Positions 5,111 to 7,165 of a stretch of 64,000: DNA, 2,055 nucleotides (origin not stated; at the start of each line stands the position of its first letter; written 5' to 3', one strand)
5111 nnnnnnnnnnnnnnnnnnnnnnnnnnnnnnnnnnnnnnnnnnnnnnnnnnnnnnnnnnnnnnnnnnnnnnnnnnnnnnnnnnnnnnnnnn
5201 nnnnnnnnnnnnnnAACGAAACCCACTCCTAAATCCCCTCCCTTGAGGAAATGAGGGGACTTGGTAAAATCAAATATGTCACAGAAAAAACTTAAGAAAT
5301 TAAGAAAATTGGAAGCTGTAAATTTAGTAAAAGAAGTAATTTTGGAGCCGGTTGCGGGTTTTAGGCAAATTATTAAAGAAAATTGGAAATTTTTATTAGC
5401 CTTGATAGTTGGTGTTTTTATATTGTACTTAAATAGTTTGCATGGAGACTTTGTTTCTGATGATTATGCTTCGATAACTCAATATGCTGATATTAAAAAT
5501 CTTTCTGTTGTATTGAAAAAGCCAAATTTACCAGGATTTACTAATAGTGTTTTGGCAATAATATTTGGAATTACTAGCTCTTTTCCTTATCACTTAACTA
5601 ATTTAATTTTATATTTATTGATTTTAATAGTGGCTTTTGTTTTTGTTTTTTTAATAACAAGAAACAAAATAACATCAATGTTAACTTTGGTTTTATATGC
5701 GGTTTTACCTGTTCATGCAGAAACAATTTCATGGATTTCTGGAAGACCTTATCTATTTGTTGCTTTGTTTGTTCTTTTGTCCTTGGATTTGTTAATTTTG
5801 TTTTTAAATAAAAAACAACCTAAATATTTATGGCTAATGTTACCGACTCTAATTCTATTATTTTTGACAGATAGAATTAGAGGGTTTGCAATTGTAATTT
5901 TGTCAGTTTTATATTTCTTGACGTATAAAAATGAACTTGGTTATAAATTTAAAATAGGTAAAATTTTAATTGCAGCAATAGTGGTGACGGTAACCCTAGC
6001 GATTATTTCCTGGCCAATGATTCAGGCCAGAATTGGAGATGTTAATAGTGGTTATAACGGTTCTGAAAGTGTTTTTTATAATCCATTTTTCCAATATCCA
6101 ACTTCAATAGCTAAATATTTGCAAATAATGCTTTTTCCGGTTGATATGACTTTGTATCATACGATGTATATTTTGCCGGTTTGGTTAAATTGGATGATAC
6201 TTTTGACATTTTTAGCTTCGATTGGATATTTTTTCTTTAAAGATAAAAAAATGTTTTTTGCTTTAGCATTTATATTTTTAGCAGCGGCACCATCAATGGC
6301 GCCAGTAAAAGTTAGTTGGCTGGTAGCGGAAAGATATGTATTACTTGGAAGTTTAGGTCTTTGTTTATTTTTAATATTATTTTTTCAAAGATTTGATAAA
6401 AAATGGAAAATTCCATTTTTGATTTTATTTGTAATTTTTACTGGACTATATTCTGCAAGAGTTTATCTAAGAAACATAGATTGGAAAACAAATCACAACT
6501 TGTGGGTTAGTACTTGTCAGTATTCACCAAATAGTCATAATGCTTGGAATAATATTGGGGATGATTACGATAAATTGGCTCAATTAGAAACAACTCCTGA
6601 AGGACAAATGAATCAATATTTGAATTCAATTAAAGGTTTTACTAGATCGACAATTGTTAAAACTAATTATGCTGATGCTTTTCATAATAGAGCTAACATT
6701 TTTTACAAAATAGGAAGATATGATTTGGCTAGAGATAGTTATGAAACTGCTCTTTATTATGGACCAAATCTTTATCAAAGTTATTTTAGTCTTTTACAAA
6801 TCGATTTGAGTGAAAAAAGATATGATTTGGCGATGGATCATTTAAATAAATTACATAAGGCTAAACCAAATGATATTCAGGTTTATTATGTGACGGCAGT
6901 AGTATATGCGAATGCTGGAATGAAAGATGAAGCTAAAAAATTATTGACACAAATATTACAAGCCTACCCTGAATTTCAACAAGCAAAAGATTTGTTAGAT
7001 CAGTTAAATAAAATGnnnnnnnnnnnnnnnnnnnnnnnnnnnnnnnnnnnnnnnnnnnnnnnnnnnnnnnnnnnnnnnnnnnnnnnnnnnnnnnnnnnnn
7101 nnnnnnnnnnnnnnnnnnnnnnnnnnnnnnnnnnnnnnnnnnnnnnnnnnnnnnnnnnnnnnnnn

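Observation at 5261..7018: Bacterial TMTC-like protein: DD-motif GT-C membrane domain fused to TPR repeats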

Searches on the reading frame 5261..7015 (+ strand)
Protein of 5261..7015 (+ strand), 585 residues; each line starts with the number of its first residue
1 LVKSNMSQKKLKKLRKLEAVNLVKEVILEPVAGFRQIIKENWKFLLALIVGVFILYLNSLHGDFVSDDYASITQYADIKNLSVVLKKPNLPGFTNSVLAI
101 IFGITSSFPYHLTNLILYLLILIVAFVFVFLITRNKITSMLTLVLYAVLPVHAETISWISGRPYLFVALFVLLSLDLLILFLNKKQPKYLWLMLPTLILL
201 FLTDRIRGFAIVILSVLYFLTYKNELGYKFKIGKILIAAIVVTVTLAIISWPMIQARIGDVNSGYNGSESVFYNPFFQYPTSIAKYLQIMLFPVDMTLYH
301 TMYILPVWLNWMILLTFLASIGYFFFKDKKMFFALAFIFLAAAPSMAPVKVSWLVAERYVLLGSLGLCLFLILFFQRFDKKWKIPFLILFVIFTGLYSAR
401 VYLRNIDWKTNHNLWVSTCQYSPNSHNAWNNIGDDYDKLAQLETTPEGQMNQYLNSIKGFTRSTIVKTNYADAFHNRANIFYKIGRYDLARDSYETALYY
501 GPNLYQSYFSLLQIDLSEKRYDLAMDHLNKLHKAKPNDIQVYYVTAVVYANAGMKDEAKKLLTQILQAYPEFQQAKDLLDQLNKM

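Call 3: search_protein_families(library=pfam, proteins=[window:5261-7015:+], max_evalue=0.01)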
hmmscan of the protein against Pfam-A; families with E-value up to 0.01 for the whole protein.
window:5261-7015:+ (585 aa): 12 families
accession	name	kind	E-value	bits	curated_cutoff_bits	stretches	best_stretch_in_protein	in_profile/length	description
PF07719.23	TPR_2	-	2.2e-10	40.3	27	1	471-503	1-33/34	Tetratricopeptide repeat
PF00515.34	TPR_1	-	3.1e-09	36.7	27.8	1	471-503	1-33/34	Tetratricopeptide repeat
PF14559.12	TPR_19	-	6.8e-08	33.2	25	1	516-582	2-68/68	Tetratricopeptide repeat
PF13181.12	TPR_8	-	7.1e-08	32.5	25.7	0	471-500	1-30/34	Tetratricopeptide repeat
PF13424.12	TPR_12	-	1.1e-07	32.4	30.1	1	508-570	13-76/77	Tetratricopeptide repeat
PF13174.12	TPR_6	-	8.6e-07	29.7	26.3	1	541-571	2-32/33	Tetratricopeptide repeat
PF13428.12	TPR_14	-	2.4e-06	28.1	23.5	0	542-575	4-37/44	Tetratricopeptide repeat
PF13431.12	TPR_17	-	2.5e-05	24.6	24.4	0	469-491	11-33/34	Tetratricopeptide repeat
PF13432.12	TPR_16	-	2.7e-05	25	32.7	1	477-538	3-64/65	Tetratricopeptide repeat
PF23914.1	TPR_CcmH_CycH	-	7.5e-05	23.1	42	1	480-571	59-153/158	Cytochrome c-type biogenesis protein H TPR domain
PF14561.12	TPR_20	-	0.0069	17.1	25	0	525-573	8-56/90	Tetratricopeptide repeat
PF13371.12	TPR_9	-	0.007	16.8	35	0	513-583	3-73/73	Tetratricopeptide repeat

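Call 4: search_protein_families(library=ncbifam, proteins=[window:5261-7015:+], max_evalue=0.01)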
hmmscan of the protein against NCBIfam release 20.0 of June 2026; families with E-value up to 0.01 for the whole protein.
window:5261-7015:+ (585 aa): 10 families
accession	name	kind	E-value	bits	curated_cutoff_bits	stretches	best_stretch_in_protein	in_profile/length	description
TIGR02917.1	PEP_TPR_lipo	equivalog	2e-11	42.5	312.2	1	468-571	462-565/899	XrtA/PEP-CTERM system TPR-repeat protein PrsT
NF040959.1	MamA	equivalog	1.5e-06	27.8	200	1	449-565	83-199/204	magnetosome protein MamA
NF033920.0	C39_PA2778_fam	equivalog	6.9e-06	25.7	150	1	471-568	156-253/255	PA2778 family cysteine peptidase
TIGR02521.1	type_IV_pilW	equivalog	2.4e-05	24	154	1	470-570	134-234/234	type IV pilus biogenesis/stability protein PilW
TIGR02552.1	LcrH_SycD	equivalog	9e-05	22.2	104.8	1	471-581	18-128/136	SycD/LcrH family type III secretion system chaperone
NF052400.1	M48_BAM_BepA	equivalog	0.00049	19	570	1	513-584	349-420/483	beta-barrel assembly-enhancing protease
TIGR04370.1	glyco_rpt_poly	subfamily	0.003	16.6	40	1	93-281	66-260/396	oligosaccharide repeat unit polymerase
NF052415.1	T3SS_chap_SctY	equivalog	0.0056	17.2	70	0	483-567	18-105/106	type III secretion apparatus assembly chaperone SctY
NF033762.1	social_mot_Tgl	equivalog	0.0069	15.8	225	0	456-574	85-205/252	social motility TPR repeat lipoprotein Tgl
TIGR02795.1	tol_pal_ybgF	equivalog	0.0092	16.6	90.1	0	476-577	7-114/119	tol-pal system protein YbgF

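Call 6: find_homologous_proteins(query=window:5261-7015:+, max_evalue=0.001)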
Query window:5261-7015:+ (585 aa): 420 proteins with E <= 0.001 among 8000 candidates; the best 120 are listed.
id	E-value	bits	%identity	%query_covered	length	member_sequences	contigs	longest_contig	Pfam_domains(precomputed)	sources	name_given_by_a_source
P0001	0.0e+0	1283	100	99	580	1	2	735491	PF14559.13,PF13431.13,PF00515.35,PF13424.13,PF13428.13,PF13181.13,PF07719.24,PF13174.13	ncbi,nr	ncbi:MAG: tetratricopeptide repeat protein [Candidatus Shapirobacteria bacterium]|nr:tetratricopepti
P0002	0.0e+0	1187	90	99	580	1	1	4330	PF14559.13,PF13431.13,PF00515.35,PF13424.13,PF13428.13,PF13181.13,PF07719.24,PF13174.13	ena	-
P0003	0.0e+0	1105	84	99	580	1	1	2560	PF14559.13,PF13431.13,PF13371.13,PF00515.35,PF13424.13,PF13428.13,PF13181.13,PF07719.24,PF13174.13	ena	-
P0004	0.0e+0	1097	84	99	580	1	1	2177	PF14559.13,PF13431.13,PF00515.35,PF13424.13,PF07719.24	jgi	-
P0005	0.0e+0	1090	82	99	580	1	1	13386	PF14559.13,PF13431.13,PF00515.35,PF13424.13,PF13181.13,PF07719.24,PF13174.13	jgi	-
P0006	0.0e+0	1072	81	99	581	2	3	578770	PF14559.13,PF13431.13,PF00515.35,PF13424.13,PF13428.13,PF13181.13,PF07719.24,PF13174.13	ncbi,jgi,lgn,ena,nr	ncbi:MAG TPA: tetratricopeptide repeat protein [Candidatus Woesebacteria bacterium]|nr:tetratricopep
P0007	0.0e+0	1046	80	99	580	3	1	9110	PF14559.13,PF00515.35,PF13424.13,PF13428.13,PF13181.13,PF07719.24,PF13174.13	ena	-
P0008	0.0e+0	1043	77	99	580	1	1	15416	PF14559.13,PF13431.13,PF13414.13,PF13371.13,PF00515.35,PF13424.13,PF13428.13,PF13181.13,PF07719.24,PF13174.13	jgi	jgi:tetratricopeptide (TPR) repeat protein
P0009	0.0e+0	1041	79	99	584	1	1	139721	PF14559.13,PF13431.13,PF00515.35,PF13181.13,PF07719.24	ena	-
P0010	8.2e-292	987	73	99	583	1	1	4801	PF14559.13,PF13431.13,PF13414.13,PF13371.13,PF00515.35,PF13424.13,PF13428.13,PF13181.13,PF07719.24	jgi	-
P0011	6.8e-253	859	79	82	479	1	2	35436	-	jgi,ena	-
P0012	1.1e-251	855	65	99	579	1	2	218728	PF14559.13,PF00515.35,PF13424.13,PF13428.13,PF13181.13,PF07719.24,PF13174.13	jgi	jgi:protein O-mannosyl-transferase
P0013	1.3e-248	845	65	97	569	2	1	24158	PF14559.13,PF13431.13,PF23914.2,PF13414.13,PF00515.35,PF13424.13,PF13432.13,PF13181.13,PF07719.24,PF13174.13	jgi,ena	-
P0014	7.9e-244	829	63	99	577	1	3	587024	PF14559.13,PF13431.13,PF13414.13,PF00515.35,PF13424.13,PF13432.13,PF13428.13,PF13181.13,PF07719.24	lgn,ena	-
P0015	4.2e-243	827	64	99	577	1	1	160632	PF14559.13,PF13431.13,PF13414.13,PF13371.13,PF00515.35,PF13424.13,PF21033.5,PF13428.13,PF13181.13,PF07719.24,PF13174.13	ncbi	-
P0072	4.7e-211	721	56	99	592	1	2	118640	PF07719.24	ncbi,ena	-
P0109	3.9e-195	668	54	99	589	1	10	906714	PF14559.13,PF13431.13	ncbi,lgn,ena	-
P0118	4.8e-190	651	53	99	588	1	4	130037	PF14559.13,PF13431.13,PF07719.24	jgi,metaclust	metaclust:\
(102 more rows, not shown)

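Call 8: search_solved_structures(query=window:5261-7015:+, max_evalue=10)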
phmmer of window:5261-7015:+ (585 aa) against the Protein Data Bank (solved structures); distinct sequences matched with E-value up to 10: 86 (the best 60 are shown).
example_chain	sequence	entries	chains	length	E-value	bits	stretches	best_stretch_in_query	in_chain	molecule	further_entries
9qhb_A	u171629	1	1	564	6.2e-20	74.9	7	421-579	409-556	Engineered tetratricopeptide repeat protein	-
8bu0_A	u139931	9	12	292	4.9e-14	55.4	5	470-579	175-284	Consensus tetratricopeptide repeat protein | Crystal structure of an 8-repeat consensus TPR superhelix with Zinc. | Monomer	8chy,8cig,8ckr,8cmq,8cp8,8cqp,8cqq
9qhc_A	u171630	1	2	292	4.3e-10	42.4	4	451-567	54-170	Engineered tetratricopeptide repeat protein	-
7yeh_B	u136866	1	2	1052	1.2e-09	40.9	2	456-577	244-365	UDP-N-acetylglucosamine--peptide N-acetylglucosaminyltransferase 110 kDa subunit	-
7yea_A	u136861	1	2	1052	1.2e-09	40.9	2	456-577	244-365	UDP-N-acetylglucosamine--peptide N-acetylglucosaminyltransferase 110 kDa subunit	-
7ntf_A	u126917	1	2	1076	1.3e-09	40.8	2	456-577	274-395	Isoform 1 of UDP-N-acetylglucosamine--peptide N-acetylglucosaminyltransferase 110 kDa subu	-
2wqh_A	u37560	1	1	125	1.7e-08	37.1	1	469-580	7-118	CTPR3Y3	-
1w3b_A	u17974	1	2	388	2.7e-08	36.4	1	456-577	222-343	UDP-N-ACETYLGLUCOSAMINE--PEPTIDE N-ACETYLGLUCOSAMINYLTRANSFERASE 110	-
6eou_A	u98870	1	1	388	4.8e-08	35.6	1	456-577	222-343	UDP-N-acetylglucosamine--peptide N-acetylglucosaminyltransferase 110 kDa subunit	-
1na0_A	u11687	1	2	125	1.1e-07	34.4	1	469-579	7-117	designed protein CTPR3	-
5hrz_A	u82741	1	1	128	2.2e-07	33.4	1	450-540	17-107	TPR domain protein 1na0C3_3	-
6vl6_A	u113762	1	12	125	3.9e-07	32.6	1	451-540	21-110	T33_dn2A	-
8ch0_A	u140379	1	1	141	1.5e-06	30.7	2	470-568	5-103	Consensus tetratricopeptide repeat protein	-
7y4i_A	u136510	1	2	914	2e-06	30.2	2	460-578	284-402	Probable UDP-N-acetylglucosamine--peptide N-acetylglucosaminyltransferase SPINDLY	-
8dtf_A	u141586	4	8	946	2.8e-06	29.8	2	457-578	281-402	Probable UDP-N-acetylglucosamine--peptide N-acetylglucosaminyltransferase SPINDLY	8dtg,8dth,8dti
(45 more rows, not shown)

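Call 15: search_protein_families(library=pfam, alignment_id=A1, max_evalue=1)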
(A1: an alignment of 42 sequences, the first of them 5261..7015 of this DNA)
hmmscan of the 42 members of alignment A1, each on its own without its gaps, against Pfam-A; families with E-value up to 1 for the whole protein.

A. member 1, window:5261-7015:+ (585 aa): 19 families
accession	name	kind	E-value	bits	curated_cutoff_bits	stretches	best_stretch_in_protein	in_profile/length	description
PF07719.23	TPR_2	-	2.2e-10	40.3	27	2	471-503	1-33/34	Tetratricopeptide repeat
PF00515.34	TPR_1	-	3.1e-09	36.7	27.8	1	471-503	1-33/34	Tetratricopeptide repeat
PF14559.12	TPR_19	-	6.8e-08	33.2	25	1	516-582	2-68/68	Tetratricopeptide repeat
PF13181.12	TPR_8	-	7.1e-08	32.5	25.7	1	471-500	1-30/34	Tetratricopeptide repeat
PF13424.12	TPR_12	-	1.1e-07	32.4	30.1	2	508-570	13-76/77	Tetratricopeptide repeat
PF13174.12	TPR_6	-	8.6e-07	29.7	26.3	1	541-571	2-32/33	Tetratricopeptide repeat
PF13428.12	TPR_14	-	2.4e-06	28.1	23.5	2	542-575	4-37/44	Tetratricopeptide repeat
PF13431.12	TPR_17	-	2.5e-05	24.6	24.4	0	469-491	11-33/34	Tetratricopeptide repeat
PF13432.12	TPR_16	-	2.7e-05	25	32.7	1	477-538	3-64/65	Tetratricopeptide repeat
PF23914.1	TPR_CcmH_CycH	-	7.5e-05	23.1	42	1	480-571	59-153/158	Cytochrome c-type biogenesis protein H TPR domain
PF14561.12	TPR_20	-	0.0069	17.1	25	1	525-573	8-56/90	Tetratricopeptide repeat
PF13371.12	TPR_9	-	0.007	16.8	35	1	513-583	3-73/73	Tetratricopeptide repeat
PF13414.12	TPR_11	-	0.011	15.9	26.8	1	478-511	1-34/42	TPR repeat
PF10602.15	RPN7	-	0.019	15.1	29.6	1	439-533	5-101/174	26S proteasome subunit RPN7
PF14853.12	Fis1_TPR_C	-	0.025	15.2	25.3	1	542-581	4-43/53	Fis1 C-terminal tetratricopeptide repeat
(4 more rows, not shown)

B. families by the number of members that match (of 42 scanned): 67 families (the first 25 are shown)
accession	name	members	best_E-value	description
PF00515.34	TPR_1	42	2.8e-19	Tetratricopeptide repeat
PF07719.23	TPR_2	42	2.8e-18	Tetratricopeptide repeat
PF13181.12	TPR_8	42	6e-16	Tetratricopeptide repeat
PF13414.12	TPR_11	42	6e-15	TPR repeat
PF14559.12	TPR_19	42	1.8e-13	Tetratricopeptide repeat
PF13431.12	TPR_17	42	7.2e-13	Tetratricopeptide repeat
PF13424.12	TPR_12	42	1.4e-09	Tetratricopeptide repeat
PF13174.12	TPR_6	42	1.7e-08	Tetratricopeptide repeat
PF13428.12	TPR_14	40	2.7e-09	Tetratricopeptide repeat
PF23914.1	TPR_CcmH_CycH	40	2.7e-07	Cytochrome c-type biogenesis protein H TPR domain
PF13432.12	TPR_16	39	2e-12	Tetratricopeptide repeat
PF10602.15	RPN7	39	1.6e-05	26S proteasome subunit RPN7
PF13176.12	TPR_7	29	1.6e-06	Tetratricopeptide repeat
PF12895.13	ANAPC3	27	4.1e-05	Anaphase-promoting complex, cyclosome, subunit 3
PF13371.12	TPR_9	26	3.2e-09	Tetratricopeptide repeat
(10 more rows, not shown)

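Call 22: predict_structure(alignment_id=A1)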
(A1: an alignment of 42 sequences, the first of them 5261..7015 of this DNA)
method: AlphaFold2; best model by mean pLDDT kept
length: 585 residues; sequences in the alignment: 42
mean_pLDDT: 83.8   pTM: 0.79
mean pLDDT of the five models: 83.8, 82.4, 81.5, 80.9, 77.8
residues with pLDDT >= 90: 287; 70-90: 199; 50-70: 69; < 50: 30
segments of 3 or more residues with pLDDT < 50: 1-5, 18-28, 296-303, 349-354
pLDDT, mean of each block of 10 residues (from residue 1): 51 55 43 90 97 93 69 82 82 91 89 96 98 94 95 87 94 95 89 92 86 92 77 82 85 76 54 58 76 55 62 89 94 95 70 62 95 89 90 92 81 70 70 83 88 93 85 93 95 95 90 94 95 89 94 94 94 93 88
secondary structure, 60 per line:
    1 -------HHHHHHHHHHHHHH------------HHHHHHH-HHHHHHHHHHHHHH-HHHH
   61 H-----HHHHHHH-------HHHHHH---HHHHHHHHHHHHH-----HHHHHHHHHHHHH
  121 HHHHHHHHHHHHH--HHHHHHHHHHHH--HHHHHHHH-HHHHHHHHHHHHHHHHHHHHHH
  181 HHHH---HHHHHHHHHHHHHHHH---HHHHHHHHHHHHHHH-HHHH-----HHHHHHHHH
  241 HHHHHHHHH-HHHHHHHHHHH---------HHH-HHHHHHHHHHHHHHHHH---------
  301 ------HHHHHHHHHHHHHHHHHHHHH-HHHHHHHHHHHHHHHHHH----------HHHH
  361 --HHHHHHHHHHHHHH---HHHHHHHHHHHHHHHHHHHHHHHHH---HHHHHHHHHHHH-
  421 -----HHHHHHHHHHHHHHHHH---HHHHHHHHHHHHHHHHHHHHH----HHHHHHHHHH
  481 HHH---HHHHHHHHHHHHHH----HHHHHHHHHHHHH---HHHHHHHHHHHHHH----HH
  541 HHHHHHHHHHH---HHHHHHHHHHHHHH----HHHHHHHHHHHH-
elements in order: H8-21 H34-40 H42-55 H57-61 H67-73 H81-86 H90-102 H108-133 H136-147 H150-157 H159-184 H188-203 H207-221 H223-226 H232-249 H251-261 H275-291 H307-327 H329-346 H357-360 H363-376 H380-404 H408-419 H426-442 H446-466 H471-483 H487-500 H505-517 H521-534 H539-551 H555-568 H573-584

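Call 27: fold_search(model_id=the predicted structure, library=pdb)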
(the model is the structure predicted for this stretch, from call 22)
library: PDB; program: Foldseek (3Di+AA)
matches with E <= 10: 1280; with E <= 0.001: 94
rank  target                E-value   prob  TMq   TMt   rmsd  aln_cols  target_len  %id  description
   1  9qhc_B                1.2e-05  1.00  0.22  0.44   9.0       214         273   21  Crystal structure of 8-repeat CTPR protein with eliminated coordination sites (released 2025-10-22)
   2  8chy                  1.7e-05  1.00  0.28  0.54  10.5       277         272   17  Crystal structure of an 8-repeat consensus TPR superhelix with Zinc. (released 2024-02-21)
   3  1w3b_B                3.5e-05  1.00  0.27  0.40  10.6       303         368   18  The superhelical TPR domain of O-linked GlcNAc transferase reveals structural similarities to importin alpha. (released 2004-09-09)
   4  9gzg_A                4.1e-05  1.00  0.23  0.80   3.0       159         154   21  Crystal structure of CTPR4E4 mutant (released 2025-10-15)
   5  6eou                  4.1e-05  1.00  0.28  0.46  10.5       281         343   18  O-GlcNAc transferase TPR domain with the intellectual disability associated mutation L254F (released 2018-05-09)
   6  1w3b_A                5.6e-05  1.00  0.29  0.41  11.9       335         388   18  The superhelical TPR domain of O-linked GlcNAc transferase reveals structural similarities to importin alpha. (released 2004-09-09)
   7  8dti_A                6.3e-05  1.00  0.24  0.22   6.3       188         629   21  Cryo-EM structure of Arabidopsis SPY in complex with GDP-fucose (released 2023-03-08)
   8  9qhb                  6.8e-05  1.00  0.28  0.54  11.0       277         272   17  Crystal structure of 16-repeat CTPR protein with eliminated coordination sites (released 2025-10-22)
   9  5l9u_F                9.8e-05  1.00  0.22  0.26  23.6       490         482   12  Model of human Anaphase-promoting complex/Cyclosome (APC/C-CDH1) with a cross linked Ubiquitin variant-substrate-UBE2C (released 2016-09-14)
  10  5g05_H                1.3e-04  1.00  0.21  0.25  22.8       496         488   14  Cryo-EM structure of combined apo phosphorylated APC (released 2016-05-25)
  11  8a3t_F                1.4e-04  1.00  0.22  0.25  23.0       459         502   14  S. cerevisiae APC/C-Cdh1 complex (released 2022-08-31)
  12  8dth_B                1.4e-04  1.00  0.24  0.21   8.7       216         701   19  Cryo-EM structure of Arabidopsis SPY alternative conformation 2 (released 2023-03-08)
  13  7yeh_A                1.4e-04  1.00  0.28  0.17  12.9       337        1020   17  Cryo-EM structure of human OGT-OGA complex (released 2023-07-12)
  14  8cqp_C                1.7e-04  1.00  0.21  0.84   2.6       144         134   25  Crystal structure of an 8-repeat consensus TPR superhelix with Calcium (low concentration) (released 2024-03-27)
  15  8a3t_H                2.0e-04  1.00  0.27  0.30  26.2       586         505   14  S. cerevisiae APC/C-Cdh1 complex (released 2022-08-31)
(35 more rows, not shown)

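Call 50: find_encoding_contigs(protein=P0014, flank=6000, max_places=2)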
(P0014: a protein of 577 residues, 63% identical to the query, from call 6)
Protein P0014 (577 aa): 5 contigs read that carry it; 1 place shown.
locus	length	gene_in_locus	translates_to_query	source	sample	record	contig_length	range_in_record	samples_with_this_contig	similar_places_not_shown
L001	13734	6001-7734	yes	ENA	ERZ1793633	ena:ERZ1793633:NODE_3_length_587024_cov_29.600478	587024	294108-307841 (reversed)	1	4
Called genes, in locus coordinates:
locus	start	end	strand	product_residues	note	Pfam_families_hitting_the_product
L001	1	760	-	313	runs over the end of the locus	-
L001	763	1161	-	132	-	PF05523:FdtA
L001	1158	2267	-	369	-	PF13692:Glyco_trans_1_4, PF13524:Glyco_trans_1_2 (weak), PF00534:Glycos_transf_1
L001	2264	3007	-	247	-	PF02463:SMC_N (faint), PF13555:AAA_29 (weak), PF00005:ABC_tran, PF13304:AAA_21 (weak)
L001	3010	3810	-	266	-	PF01061:ABC2_membrane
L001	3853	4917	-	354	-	PF01757:Acyl_transf_3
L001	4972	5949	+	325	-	PF01933:CofD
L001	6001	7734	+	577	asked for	PF13414:TPR_11 (faint), PF13431:TPR_17 (faint), PF07719:TPR_2 (faint), PF13181:TPR_8 (faint), PF13424:TPR_12 (faint), PF00515:TPR_1 (weak), PF13428:TPR_14 (faint), PF14559:TPR_19 (weak), +1 more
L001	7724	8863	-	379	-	PF13439:Glyco_transf_4 (weak), PF20706:GT4-conflict (weak), PF00534:Glycos_transf_1, PF13692:Glyco_trans_1_4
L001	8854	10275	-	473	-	PF02310:B12-binding, PF04055:Radical_SAM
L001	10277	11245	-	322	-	PF00535:Glycos_transf_2, PF10111:Glyco_tranf_2_2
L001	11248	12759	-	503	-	PF02310:B12-binding, PF04055:Radical_SAM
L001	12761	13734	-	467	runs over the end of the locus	PF02310:B12-binding, PF04055:Radical_SAM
